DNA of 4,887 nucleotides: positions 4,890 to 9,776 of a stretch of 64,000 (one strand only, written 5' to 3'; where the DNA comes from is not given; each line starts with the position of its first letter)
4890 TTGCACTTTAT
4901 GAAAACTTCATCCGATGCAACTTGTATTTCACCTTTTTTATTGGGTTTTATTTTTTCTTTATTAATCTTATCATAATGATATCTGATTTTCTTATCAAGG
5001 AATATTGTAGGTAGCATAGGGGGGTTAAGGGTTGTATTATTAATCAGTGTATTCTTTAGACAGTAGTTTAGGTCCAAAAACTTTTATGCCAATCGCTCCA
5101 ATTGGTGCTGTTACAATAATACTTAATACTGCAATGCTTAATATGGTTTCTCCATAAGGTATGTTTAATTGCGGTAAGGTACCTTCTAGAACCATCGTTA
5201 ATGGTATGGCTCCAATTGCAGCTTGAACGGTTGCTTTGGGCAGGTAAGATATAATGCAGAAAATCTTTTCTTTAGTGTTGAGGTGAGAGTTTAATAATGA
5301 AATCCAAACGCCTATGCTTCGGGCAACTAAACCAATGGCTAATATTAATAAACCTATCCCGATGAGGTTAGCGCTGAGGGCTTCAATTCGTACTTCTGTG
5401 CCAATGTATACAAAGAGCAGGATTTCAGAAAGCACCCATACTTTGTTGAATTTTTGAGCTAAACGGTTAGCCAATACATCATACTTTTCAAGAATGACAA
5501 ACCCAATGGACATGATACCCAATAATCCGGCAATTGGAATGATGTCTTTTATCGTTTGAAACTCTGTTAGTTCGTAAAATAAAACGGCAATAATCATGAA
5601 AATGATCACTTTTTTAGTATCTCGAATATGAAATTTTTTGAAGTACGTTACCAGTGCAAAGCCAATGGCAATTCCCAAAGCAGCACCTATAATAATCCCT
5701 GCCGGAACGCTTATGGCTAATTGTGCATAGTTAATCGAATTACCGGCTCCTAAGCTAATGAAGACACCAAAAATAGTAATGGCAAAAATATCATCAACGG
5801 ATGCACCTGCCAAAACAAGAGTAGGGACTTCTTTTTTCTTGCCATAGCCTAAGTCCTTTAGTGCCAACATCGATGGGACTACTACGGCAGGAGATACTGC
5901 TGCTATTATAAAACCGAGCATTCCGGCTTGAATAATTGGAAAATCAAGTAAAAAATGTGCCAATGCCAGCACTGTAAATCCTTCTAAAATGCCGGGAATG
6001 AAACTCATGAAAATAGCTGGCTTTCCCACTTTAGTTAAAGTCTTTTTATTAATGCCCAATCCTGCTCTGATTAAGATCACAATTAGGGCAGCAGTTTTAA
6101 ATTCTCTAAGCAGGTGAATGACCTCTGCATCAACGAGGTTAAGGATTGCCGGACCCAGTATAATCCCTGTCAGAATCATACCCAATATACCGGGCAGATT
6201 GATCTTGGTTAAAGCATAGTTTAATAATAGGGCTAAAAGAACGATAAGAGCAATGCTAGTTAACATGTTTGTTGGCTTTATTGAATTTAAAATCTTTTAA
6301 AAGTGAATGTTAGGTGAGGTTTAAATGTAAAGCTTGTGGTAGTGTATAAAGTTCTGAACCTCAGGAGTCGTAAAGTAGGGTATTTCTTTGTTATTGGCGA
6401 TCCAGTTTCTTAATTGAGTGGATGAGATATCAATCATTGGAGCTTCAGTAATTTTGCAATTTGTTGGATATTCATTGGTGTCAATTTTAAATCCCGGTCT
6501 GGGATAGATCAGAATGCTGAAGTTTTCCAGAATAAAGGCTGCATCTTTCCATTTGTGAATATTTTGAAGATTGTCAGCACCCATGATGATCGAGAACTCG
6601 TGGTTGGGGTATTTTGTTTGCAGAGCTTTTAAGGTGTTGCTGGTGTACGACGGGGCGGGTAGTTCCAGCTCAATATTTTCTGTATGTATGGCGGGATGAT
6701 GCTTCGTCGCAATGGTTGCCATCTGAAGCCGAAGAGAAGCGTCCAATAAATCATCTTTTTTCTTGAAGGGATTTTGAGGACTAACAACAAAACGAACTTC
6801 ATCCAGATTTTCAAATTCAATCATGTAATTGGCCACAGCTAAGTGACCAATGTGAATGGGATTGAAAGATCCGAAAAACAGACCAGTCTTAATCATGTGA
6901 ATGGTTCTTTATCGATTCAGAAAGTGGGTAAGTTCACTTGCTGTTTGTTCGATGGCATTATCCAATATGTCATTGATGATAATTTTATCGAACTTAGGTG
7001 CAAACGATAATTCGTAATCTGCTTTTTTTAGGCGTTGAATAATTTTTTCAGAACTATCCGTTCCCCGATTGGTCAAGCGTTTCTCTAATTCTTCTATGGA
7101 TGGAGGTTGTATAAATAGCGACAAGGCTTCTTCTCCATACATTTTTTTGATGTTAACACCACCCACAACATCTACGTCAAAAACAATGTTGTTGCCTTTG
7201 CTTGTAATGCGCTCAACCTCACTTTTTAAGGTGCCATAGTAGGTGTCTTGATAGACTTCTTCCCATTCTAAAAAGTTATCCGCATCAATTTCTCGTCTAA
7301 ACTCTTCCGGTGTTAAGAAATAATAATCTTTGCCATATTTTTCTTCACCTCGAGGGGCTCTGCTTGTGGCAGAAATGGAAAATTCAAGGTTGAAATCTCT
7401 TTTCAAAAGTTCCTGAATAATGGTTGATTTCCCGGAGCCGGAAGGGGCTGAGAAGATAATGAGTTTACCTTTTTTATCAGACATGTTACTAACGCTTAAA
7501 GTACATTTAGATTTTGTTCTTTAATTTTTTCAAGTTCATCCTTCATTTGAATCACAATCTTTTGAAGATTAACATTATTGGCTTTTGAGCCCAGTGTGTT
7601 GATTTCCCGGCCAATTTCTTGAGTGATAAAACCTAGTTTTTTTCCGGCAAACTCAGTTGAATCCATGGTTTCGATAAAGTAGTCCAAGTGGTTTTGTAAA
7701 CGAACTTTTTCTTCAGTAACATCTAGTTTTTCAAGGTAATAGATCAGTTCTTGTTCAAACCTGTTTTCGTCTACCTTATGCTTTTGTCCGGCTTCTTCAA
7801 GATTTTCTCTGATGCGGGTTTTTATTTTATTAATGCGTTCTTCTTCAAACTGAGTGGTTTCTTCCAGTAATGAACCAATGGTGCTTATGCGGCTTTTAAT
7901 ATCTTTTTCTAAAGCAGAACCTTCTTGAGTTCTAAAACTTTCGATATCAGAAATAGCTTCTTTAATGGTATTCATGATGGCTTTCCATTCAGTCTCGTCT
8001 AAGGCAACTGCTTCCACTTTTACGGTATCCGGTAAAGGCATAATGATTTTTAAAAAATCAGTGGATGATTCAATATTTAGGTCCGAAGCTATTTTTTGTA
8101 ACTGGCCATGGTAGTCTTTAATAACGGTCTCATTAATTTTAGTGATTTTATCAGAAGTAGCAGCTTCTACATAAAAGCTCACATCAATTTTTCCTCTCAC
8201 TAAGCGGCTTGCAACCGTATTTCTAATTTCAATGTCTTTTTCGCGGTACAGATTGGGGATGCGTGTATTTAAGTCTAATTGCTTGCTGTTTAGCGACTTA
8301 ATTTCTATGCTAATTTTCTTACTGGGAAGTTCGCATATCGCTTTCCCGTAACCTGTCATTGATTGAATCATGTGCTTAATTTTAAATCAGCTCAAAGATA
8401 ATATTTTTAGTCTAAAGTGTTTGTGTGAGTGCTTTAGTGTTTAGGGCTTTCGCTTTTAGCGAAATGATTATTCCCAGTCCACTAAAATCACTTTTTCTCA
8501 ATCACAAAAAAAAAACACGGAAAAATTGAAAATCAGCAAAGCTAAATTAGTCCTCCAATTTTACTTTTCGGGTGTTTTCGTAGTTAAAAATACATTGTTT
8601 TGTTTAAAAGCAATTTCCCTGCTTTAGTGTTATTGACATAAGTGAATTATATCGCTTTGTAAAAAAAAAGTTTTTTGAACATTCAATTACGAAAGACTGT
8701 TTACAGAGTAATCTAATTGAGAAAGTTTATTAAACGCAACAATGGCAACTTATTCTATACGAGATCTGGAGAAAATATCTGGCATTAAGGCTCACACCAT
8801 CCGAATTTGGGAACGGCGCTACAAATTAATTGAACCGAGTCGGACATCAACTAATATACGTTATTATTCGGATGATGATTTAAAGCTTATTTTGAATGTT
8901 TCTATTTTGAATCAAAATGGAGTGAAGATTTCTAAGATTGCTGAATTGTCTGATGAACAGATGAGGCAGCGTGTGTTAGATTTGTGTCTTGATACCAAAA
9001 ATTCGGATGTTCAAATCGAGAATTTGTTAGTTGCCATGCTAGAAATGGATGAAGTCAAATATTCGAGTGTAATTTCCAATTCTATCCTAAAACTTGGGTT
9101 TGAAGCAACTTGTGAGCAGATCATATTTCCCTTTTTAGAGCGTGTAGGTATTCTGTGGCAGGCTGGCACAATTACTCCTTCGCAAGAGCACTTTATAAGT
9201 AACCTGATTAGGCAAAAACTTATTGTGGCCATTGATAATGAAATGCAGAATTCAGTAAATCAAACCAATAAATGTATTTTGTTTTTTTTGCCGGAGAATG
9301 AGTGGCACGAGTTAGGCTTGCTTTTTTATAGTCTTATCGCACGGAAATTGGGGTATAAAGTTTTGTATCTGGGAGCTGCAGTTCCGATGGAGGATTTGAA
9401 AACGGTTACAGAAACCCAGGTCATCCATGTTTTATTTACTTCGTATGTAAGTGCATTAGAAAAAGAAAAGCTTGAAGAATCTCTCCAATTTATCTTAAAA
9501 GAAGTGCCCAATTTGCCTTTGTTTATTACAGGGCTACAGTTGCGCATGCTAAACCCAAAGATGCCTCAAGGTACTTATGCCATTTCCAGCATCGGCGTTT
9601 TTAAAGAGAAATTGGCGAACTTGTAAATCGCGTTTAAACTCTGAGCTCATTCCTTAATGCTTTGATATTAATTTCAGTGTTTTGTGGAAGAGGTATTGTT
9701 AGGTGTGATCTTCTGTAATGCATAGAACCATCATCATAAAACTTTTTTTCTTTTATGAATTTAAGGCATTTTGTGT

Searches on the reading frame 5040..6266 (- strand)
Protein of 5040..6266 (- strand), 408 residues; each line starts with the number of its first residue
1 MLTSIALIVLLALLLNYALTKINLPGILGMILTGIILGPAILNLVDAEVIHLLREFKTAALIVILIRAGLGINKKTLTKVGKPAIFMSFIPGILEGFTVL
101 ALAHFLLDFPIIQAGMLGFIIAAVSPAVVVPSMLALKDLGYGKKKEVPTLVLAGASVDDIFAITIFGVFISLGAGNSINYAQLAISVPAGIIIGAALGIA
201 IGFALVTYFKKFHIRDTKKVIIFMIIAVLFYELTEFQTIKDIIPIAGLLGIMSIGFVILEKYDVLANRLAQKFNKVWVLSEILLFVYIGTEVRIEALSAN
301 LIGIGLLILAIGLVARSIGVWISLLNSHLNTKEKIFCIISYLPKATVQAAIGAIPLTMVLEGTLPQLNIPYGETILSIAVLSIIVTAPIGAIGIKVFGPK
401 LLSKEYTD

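Call 55: search_protein_families(library=pfam, proteins=[window:5040-6266:-], max_evalue=0.00001)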
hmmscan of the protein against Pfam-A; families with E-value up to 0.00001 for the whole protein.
window:5040-6266:- (408 aa): 1 family
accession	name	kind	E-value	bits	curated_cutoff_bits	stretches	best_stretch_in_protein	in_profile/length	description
PF00999.27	Na_H_Exchanger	-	3.2e-36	125.4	26.2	1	9-395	4-370/375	Sodium/hydrogen exchanger, transmembrane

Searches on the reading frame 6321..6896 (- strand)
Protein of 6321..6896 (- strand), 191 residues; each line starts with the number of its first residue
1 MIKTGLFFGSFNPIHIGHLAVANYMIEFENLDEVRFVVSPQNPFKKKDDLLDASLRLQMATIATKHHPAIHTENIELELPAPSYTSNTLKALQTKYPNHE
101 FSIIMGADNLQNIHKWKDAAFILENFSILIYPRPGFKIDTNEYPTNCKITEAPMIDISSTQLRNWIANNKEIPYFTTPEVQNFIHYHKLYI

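Call 55: search_protein_families(library=pfam, proteins=[window:6321-6896:-], max_evalue=0.00001)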
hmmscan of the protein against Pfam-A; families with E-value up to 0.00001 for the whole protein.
window:6321-6896:- (191 aa): 1 family
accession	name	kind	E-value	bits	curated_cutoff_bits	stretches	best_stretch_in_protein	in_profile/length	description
PF01467.32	CTP_transf_like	-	1.5e-17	64.5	21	1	6-164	1-132/133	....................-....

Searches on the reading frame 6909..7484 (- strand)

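Call 55: search_protein_families(library=pfam, proteins=[window:6909-7484:-], max_evalue=0.00001)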
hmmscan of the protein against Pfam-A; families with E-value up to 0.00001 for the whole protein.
window:6909-7484:- (191 aa): 1 family
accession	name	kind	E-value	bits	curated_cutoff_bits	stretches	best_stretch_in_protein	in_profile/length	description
PF00625.27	Guanylate_kin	-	1.1e-42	146.3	25.2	1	6-184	2-178/182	Guanylate kinase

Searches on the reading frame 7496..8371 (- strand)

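Call 56: search_protein_families(library=pfam, proteins=[window:7496-8371:-], max_evalue=0.00001)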
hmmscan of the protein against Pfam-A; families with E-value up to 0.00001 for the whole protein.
window:7496-8371:- (291 aa): 2 families
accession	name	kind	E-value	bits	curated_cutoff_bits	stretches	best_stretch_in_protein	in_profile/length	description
PF03755.18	YicC-like_N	-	2.6e-38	132.3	25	1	2-155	1-155/156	Endoribonuclease YicC-like, N-terminal region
PF08340.16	YicC-like_C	-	1.5e-36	125.6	27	1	175-290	4-119/120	Endoribonuclease YicC-like, C-terminal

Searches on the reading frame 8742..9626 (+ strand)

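Call 56: search_protein_families(library=pfam, proteins=[window:8742-9626:+], max_evalue=0.00001)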
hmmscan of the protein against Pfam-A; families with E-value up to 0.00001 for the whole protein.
window:8742-9626:+ (294 aa): 3 families
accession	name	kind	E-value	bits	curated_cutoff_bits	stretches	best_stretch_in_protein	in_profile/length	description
PF13411.12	MerR_1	-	5.3e-16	58.9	21.6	1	4-71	1-67/69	MerR HTH family regulatory protein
PF02607.22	B12-binding_2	-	1e-09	38.9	23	1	92-160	2-70/74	B12 binding domain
PF00376.29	MerR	-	2.1e-08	34.2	28.2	1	5-42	1-38/38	MerR family regulatory protein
